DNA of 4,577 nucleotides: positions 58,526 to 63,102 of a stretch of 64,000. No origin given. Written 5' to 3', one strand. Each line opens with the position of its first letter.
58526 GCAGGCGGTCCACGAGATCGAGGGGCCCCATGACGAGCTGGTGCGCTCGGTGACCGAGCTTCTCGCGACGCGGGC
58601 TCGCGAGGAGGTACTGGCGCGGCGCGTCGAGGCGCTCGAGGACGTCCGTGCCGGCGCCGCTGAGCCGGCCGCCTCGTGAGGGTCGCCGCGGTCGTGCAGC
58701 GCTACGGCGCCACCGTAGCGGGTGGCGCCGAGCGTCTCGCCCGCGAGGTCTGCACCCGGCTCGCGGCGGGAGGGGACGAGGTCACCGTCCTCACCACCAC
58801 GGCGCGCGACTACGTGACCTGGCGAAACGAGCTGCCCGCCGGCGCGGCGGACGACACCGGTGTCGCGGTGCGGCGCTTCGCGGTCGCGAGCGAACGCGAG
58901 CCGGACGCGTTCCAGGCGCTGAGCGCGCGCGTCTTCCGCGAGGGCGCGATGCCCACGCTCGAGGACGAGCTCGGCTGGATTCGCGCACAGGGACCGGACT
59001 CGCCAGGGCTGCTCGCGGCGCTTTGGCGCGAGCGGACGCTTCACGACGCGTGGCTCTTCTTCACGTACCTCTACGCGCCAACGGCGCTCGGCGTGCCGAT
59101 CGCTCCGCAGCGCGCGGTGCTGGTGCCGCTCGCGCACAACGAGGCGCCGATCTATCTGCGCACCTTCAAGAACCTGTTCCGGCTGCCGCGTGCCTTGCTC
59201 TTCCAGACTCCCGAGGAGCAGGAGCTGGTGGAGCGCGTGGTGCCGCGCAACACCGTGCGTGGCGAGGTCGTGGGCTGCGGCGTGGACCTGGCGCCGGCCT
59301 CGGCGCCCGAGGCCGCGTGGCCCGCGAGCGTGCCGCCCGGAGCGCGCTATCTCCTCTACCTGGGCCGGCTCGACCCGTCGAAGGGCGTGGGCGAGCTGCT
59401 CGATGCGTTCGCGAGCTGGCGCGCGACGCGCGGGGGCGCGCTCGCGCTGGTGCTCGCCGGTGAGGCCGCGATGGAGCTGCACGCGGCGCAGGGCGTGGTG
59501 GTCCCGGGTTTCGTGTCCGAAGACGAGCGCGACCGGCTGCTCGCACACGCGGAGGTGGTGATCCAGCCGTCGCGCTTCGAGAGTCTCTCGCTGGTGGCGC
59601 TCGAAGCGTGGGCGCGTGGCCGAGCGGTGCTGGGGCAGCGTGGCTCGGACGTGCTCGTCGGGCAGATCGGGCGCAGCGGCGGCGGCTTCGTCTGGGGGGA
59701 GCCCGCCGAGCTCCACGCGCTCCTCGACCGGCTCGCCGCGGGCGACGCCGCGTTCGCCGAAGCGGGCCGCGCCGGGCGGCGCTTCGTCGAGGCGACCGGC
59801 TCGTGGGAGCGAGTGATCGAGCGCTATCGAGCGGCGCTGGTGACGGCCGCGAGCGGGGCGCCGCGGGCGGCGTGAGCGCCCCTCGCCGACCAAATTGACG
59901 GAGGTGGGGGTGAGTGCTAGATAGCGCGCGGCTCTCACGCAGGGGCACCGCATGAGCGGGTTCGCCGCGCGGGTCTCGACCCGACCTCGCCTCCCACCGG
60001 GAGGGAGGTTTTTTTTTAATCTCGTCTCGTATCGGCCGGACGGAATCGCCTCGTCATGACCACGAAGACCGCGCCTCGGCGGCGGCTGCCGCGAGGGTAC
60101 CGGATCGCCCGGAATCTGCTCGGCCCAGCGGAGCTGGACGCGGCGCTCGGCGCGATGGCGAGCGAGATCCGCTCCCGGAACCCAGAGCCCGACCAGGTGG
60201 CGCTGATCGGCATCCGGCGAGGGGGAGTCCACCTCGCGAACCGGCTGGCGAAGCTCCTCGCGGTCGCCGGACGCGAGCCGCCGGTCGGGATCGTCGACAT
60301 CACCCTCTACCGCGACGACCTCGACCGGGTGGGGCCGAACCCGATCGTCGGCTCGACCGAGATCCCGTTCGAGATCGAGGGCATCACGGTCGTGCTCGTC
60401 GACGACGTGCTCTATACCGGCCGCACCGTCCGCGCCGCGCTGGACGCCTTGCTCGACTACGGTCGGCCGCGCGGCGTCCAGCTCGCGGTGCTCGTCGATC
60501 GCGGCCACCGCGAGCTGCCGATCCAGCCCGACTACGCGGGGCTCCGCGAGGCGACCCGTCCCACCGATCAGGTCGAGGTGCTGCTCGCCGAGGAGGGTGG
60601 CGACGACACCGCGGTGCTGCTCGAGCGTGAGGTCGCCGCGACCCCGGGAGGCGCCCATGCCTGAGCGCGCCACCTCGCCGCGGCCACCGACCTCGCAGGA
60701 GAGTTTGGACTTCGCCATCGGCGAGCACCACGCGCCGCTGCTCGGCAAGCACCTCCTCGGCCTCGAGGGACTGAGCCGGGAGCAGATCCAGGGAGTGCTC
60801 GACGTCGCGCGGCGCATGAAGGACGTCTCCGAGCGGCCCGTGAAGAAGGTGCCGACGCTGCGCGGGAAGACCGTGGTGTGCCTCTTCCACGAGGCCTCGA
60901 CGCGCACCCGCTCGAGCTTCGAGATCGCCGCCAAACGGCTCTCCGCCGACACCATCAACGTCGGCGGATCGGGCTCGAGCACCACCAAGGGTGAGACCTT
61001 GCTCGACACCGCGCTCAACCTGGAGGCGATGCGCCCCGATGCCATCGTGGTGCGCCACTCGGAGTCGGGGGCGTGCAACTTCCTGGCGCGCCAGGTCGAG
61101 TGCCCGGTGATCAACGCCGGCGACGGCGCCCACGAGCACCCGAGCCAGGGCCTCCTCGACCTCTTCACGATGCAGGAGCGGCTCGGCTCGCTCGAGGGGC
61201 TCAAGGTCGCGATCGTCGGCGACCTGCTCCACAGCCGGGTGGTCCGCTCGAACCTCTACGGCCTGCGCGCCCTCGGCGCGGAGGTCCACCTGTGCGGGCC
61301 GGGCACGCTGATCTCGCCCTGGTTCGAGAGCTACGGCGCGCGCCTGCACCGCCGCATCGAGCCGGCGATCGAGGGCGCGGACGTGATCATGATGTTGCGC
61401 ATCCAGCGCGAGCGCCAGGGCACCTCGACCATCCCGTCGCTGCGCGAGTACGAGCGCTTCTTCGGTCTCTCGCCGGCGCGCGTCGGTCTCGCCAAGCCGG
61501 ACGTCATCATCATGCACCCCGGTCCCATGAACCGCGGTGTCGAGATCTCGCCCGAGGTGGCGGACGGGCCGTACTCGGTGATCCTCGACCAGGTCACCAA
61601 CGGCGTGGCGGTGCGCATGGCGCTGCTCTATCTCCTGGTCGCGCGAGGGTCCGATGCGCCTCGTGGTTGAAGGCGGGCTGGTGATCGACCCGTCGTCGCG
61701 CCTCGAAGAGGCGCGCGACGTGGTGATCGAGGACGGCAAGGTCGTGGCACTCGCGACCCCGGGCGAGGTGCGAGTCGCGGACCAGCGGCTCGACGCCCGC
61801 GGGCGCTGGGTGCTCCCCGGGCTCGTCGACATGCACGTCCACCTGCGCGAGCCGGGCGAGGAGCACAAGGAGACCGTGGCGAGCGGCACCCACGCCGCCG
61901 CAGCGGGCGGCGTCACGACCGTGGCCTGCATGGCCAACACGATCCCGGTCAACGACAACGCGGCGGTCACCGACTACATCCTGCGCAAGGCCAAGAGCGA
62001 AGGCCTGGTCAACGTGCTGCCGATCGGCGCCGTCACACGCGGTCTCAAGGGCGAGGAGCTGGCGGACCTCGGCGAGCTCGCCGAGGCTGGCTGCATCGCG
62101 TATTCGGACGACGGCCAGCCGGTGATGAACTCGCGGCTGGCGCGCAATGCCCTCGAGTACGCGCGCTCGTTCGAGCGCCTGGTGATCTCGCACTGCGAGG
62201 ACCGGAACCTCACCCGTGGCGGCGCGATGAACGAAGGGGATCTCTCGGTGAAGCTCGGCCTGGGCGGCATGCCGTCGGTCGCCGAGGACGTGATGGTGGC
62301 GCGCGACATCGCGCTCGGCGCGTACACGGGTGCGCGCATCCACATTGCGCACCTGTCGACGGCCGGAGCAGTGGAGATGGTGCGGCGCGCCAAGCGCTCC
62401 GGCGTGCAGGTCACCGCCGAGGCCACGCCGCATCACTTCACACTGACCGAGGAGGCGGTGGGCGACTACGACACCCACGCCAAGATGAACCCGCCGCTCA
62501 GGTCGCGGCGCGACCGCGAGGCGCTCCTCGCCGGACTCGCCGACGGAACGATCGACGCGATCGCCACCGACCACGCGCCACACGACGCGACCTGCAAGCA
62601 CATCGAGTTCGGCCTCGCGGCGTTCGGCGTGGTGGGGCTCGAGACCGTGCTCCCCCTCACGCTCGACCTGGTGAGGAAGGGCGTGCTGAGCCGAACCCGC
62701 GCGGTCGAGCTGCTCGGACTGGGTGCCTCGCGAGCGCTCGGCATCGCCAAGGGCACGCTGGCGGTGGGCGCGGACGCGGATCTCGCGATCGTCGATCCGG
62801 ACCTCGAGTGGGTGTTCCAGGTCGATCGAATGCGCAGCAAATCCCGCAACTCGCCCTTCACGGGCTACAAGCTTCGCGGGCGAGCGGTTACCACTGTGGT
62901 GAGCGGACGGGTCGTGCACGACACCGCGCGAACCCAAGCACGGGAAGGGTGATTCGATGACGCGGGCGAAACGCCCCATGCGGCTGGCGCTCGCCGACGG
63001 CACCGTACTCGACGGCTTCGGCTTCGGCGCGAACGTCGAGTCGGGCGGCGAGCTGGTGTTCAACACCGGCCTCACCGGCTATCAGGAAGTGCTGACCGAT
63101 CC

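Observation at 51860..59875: Glycan-assembly island built around a DPPR-synthase (UbiA) with a PHP phosphoesterase in place of the usual PAP2 phosphatase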

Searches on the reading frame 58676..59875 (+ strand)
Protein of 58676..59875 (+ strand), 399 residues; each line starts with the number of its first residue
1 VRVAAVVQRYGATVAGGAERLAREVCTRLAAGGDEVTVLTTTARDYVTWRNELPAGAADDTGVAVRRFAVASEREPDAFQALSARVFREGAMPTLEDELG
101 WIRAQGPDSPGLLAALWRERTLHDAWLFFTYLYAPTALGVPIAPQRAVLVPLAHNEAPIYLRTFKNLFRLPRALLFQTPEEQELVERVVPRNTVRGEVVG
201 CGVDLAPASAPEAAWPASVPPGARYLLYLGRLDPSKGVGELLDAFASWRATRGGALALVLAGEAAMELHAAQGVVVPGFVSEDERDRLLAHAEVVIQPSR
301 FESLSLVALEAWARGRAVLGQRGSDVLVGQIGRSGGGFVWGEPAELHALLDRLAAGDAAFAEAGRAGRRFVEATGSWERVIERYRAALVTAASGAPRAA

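Call 4: search_protein_families(library=pfam, proteins=[window:58676-59875:+], max_evalue=0.01)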
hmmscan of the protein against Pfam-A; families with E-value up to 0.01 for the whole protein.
window:58676-59875:+ (399 aa): 5 families
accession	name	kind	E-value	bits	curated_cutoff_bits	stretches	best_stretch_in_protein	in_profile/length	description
PF13692.12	Glyco_trans_1_4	-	5.5e-15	56.3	27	1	224-322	2-107/142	Glycosyl transferases group 1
PF00534.26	Glycos_transf_1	-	5.8e-15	55.7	26.4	1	220-343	12-143/172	Glycosyl transferases group 1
PF20706.3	GT4-conflict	-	2.2e-06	27.4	26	1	216-316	188-306/385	Family 4 Glycosyltransferase in conflict systems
PF13439.12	Glyco_transf_4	-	0.00017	22.1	28.5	1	16-205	2-168/170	Glycosyltransferase Family 4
PF13524.12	Glyco_trans_1_2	-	0.0054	17.1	25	0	273-384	28-142/144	Glycosyl transferase-like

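Call 6: search_protein_families(library=ncbifam, proteins=[window:58676-59875:+], max_evalue=0.01)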
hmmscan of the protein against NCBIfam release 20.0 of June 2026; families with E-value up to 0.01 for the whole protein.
window:58676-59875:+ (399 aa): 15 families
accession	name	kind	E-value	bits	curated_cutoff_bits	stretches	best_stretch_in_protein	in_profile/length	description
NF038295.1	EPS_HpsP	equivalog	9.9e-10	38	550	1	173-381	157-377/388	hormogonium polysaccharide biosynthesis glycosyltransferase HpsP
NF053787.1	GlcN_PG_synth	equivalog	1e-09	37.7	480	1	220-384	194-352/361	N-acetylglucosaminyl phosphatidylglycerol synthase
NF038229.1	Glyco4_Geo_Pelo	equivalog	1.5e-08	34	400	1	173-386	112-331/338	GPMC system family 4 glycosyltransferase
NF012028.0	PRK15484.1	subfamily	7.7e-08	31.8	618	1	220-387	190-374/380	lipopolysaccharide N-acetylglucosaminyltransferase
TIGR04047.1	MSMEG_0565_glyc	hypoth_equivalog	3.1e-07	29.8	259.85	1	192-379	157-362/373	MSMEG_0565 family glycosyltransferase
TIGR03087.1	stp1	hypoth_equivalog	7.2e-07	28.7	316.65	1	161-388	163-394/397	TIGR03087 family PEP-CTERM/XrtA system glycosyltransferase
NF041876.1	EPS_EpsE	equivalog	8.5e-07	28.5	400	1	193-374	185-379/389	exopolysaccharide biosynthesis GT4 family glycosyltransferase EpsE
TIGR04063.1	stp3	hypoth_equivalog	5.5e-06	25.5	442.05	1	228-387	218-391/397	TIGR04063 family PEP-CTERM/XrtA system glycosyltransferase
TIGR03449.1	mycothiol_MshA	equivalog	6.1e-06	25.4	462.5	1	173-385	167-397/406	D-inositol-3-phosphate glycosyltransferase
TIGR02149.1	glgA_Coryne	subfamily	1.7e-05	24.2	302.4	1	225-383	206-382/391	glycogen synthase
TIGR03088.1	stp2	hypoth_equivalog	1.7e-05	24.1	409.05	1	227-386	198-368/374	TIGR03088 family PEP-CTERM/XrtA system glycosyltransferase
NF041010.1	glycosy_Agl16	equivalog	6.1e-05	22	575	1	264-355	226-317/352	glycosylation protein Agl16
TIGR04157.1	glyco_rSAM_CFB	subfamily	8.3e-05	21.7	400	1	224-311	228-320/406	TIGR04157 family glycosyltransferase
NF047684.1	TeichurnBiosyTuaC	equivalog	0.00011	21.3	550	1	218-314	214-312/391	teichuronic acid biosynthesis protein TuaC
TIGR04348.1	TIGR04348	equivalog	0.0012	17.9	300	1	253-359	174-280/310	selenoneine biosynthesis selenosugar synthase SenB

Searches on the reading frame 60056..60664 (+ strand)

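Call 20: search_protein_families(library=pfam, proteins=[window:60056-60664:+], max_evalue=0.001)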
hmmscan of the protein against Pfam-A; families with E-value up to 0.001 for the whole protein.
window:60056-60664:+ (202 aa): 2 families
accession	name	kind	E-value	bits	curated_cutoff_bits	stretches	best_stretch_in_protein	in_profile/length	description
PF00156.33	Pribosyltran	-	6.7e-22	77.9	26.3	1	30-161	14-138/158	Phosphoribosyl transferase domain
PF14681.12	UPRTase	-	1e-05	25.6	27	1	41-143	61-155/206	Uracil phosphoribosyltransferase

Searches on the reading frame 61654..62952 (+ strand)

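Call 20: search_protein_families(library=pfam, proteins=[window:61654-62952:+], max_evalue=0.001)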
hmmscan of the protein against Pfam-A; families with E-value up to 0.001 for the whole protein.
window:61654-62952:+ (432 aa): 3 families
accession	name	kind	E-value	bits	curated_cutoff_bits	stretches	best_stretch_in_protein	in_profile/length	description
PF01979.26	Amidohydro_1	-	1.1e-27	97.7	25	1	52-421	1-345/345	Amidohydrolase family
PF07969.17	Amidohydro_3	-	1.5e-15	58.1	29.7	2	228-422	308-472/472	Amidohydrolase family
PF12890.13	DHOase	-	1.8e-10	41.5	21.2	1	51-236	2-139/142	Dihydro-orotase-like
